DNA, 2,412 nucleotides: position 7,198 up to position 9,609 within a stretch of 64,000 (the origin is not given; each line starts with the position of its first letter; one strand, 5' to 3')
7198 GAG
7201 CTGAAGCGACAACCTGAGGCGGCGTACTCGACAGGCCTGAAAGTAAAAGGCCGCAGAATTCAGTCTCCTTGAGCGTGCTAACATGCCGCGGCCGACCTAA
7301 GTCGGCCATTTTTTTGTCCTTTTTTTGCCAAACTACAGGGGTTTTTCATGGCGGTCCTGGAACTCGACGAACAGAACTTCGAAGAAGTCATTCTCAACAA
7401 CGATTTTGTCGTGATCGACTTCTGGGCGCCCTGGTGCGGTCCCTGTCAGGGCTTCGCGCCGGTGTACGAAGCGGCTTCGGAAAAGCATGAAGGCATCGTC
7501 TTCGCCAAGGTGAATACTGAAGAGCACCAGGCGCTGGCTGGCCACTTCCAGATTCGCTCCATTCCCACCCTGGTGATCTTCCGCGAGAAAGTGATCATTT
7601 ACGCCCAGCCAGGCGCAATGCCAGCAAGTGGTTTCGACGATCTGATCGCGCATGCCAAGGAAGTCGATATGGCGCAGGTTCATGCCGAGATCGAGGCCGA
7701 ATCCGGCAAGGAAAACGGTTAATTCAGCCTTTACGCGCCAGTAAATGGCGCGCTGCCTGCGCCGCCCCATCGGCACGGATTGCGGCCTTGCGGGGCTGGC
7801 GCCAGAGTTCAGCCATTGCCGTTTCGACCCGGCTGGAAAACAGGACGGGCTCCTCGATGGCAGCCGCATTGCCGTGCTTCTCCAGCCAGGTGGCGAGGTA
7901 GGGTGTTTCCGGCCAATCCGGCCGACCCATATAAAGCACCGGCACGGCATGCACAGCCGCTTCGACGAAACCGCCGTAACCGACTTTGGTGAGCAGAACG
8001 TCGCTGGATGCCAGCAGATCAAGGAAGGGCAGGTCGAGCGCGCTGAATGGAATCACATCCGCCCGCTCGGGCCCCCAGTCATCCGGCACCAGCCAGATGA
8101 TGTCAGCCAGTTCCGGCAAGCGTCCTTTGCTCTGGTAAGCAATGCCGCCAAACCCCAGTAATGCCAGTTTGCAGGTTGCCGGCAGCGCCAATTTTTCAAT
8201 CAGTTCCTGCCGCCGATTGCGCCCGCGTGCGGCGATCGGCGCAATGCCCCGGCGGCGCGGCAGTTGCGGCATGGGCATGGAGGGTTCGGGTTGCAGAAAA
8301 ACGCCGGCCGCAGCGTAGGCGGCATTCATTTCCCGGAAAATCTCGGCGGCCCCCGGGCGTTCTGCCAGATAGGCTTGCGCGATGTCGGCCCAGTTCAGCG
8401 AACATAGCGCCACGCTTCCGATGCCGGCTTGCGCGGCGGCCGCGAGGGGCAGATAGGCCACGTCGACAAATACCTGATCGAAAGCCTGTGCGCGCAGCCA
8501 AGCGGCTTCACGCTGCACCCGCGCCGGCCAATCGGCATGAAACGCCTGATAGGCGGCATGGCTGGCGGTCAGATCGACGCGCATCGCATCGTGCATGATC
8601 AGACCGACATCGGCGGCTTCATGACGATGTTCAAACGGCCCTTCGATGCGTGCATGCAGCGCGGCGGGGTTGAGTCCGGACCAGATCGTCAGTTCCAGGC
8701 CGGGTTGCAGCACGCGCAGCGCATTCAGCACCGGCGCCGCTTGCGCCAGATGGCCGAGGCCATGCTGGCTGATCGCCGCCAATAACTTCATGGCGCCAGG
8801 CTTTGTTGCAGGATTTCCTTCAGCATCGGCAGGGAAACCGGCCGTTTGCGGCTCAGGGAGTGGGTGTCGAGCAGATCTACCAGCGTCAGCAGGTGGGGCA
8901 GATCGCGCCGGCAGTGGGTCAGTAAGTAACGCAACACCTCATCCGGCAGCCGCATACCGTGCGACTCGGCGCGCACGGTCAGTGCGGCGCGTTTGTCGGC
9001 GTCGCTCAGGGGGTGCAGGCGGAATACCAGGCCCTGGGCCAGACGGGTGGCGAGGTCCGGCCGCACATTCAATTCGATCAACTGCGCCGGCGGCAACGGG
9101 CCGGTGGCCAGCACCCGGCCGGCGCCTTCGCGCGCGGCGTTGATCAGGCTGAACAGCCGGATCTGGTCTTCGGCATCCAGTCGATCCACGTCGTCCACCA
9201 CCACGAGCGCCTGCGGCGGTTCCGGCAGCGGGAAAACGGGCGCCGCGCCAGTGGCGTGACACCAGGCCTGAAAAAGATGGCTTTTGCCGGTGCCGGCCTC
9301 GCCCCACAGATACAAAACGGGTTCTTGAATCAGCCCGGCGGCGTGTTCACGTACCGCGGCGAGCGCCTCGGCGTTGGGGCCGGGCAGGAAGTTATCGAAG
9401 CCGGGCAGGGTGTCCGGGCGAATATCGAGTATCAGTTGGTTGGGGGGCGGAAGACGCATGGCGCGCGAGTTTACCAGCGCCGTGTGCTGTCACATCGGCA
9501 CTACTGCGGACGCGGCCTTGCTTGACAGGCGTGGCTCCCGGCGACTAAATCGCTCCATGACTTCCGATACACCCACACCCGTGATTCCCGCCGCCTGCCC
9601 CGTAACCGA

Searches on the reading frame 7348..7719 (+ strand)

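Call 84: search_protein_families(library=pfam, proteins=[window:7348-7719:+], max_evalue=0.01)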
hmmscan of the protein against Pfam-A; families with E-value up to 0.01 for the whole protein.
window:7348-7719:+ (124 aa): 6 families
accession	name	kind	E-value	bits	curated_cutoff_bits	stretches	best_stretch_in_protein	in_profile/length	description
PF00085.26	Thioredoxin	-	4.6e-26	91.3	23.5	1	3-99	2-100/103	Thioredoxin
PF13098.12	Thioredoxin_2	-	1.9e-08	35.1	27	1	17-99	4-103/104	Thioredoxin-like domain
PF13905.12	Thioredoxin_8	-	6.2e-07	30.1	27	1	19-55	2-41/94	Thioredoxin-like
PF14595.12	Thioredoxin_9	-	2.8e-06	27.7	25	1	15-82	38-108/129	Thioredoxin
PF04756.19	OST3_OST6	-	7.7e-05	22.7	27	1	4-81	14-105/294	OST3 / OST6 family, transporter family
PF08534.16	Redoxin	-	0.0006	20.1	26.6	0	15-46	25-57/148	Redoxin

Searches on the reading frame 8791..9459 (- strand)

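Call 84: search_protein_families(library=pfam, proteins=[window:8791-9459:-], max_evalue=0.01)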
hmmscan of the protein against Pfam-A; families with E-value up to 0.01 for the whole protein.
window:8791-9459:- (223 aa): 8 families
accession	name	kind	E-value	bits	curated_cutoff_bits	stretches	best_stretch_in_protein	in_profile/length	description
PF22688.2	Hda_lid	-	1.5e-20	73.3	27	1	153-217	1-65/65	Hda, lid domain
PF00308.24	Bac_DnaA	-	1.5e-08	35.4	23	1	20-68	6-56/162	Bacterial DnaA ATPAse domain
PF13191.12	AAA_16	-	2.3e-05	25.4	32.6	1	36-215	16-154/167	AAA ATPase domain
PF13401.12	AAA_22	-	0.0014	19.3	27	0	46-64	5-23/130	AAA domain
PF20703.3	nSTAND1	-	0.0044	17.1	27.1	0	132-219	169-235/379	Novel STAND NTPase 1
PF05729.18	NACHT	-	0.0055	17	26.7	0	62-145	58-141/167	NACHT domain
PF14532.12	Sigma54_activ_2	-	0.0077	16.9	25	0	83-142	70-130/138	Sigma-54 interaction domain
PF13245.12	AAA_19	-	0.0095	16.6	25.1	0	42-68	7-33/134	AAA domain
